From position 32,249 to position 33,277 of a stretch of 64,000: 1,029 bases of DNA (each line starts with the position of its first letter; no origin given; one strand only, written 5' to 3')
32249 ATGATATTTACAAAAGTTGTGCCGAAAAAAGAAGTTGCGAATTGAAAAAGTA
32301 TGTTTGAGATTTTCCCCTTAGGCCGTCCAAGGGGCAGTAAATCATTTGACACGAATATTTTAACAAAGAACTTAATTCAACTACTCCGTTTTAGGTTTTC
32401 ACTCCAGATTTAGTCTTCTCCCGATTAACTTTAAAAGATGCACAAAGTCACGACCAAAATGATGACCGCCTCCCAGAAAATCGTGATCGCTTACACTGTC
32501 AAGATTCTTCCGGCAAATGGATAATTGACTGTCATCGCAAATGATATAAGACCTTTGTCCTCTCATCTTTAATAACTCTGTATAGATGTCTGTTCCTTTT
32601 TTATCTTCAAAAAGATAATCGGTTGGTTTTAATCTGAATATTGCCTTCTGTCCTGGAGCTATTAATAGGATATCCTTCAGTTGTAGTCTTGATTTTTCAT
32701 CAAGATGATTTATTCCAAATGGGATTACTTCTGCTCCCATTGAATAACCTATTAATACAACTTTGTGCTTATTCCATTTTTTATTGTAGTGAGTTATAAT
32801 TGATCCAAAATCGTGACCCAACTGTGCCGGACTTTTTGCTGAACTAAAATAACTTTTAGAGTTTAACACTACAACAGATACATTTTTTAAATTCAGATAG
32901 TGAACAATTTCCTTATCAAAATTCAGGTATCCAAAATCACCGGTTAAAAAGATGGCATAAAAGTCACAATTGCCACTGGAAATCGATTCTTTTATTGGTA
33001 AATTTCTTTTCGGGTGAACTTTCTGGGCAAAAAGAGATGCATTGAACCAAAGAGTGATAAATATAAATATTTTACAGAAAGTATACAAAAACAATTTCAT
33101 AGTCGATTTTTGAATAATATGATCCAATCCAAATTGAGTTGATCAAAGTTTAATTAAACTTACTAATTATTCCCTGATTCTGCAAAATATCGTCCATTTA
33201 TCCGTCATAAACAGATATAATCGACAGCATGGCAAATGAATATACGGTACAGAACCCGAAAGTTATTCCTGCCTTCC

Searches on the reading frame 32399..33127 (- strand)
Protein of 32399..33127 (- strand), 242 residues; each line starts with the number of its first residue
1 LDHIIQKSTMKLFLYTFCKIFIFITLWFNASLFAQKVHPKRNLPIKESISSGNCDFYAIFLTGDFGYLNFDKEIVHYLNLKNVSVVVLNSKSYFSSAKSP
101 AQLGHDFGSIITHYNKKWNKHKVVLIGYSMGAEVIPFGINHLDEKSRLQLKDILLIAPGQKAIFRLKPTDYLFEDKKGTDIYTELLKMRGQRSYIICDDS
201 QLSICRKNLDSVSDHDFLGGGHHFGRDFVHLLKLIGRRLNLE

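Call 49: search_protein_families(library=pfam, proteins=[window:32399-33127:-], max_evalue=0.001)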
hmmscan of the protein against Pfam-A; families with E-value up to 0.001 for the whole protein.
window:32399-33127:- (242 aa): 2 families
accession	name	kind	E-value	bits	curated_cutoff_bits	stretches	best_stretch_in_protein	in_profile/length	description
PF06057.17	VirJ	-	7.2e-34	117.8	22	1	55-235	1-183/191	Bacterial virulence protein (VirJ)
PF01083.28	Cutinase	-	0.00078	19.9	25.9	1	99-161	57-119/173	Cutinase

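Call 50: search_protein_families(library=padloc, proteins=[window:32399-33127:-], max_evalue=0.00001)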
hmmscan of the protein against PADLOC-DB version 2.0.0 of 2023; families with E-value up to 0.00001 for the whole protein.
window:32399-33127:- (242 aa): 0 families
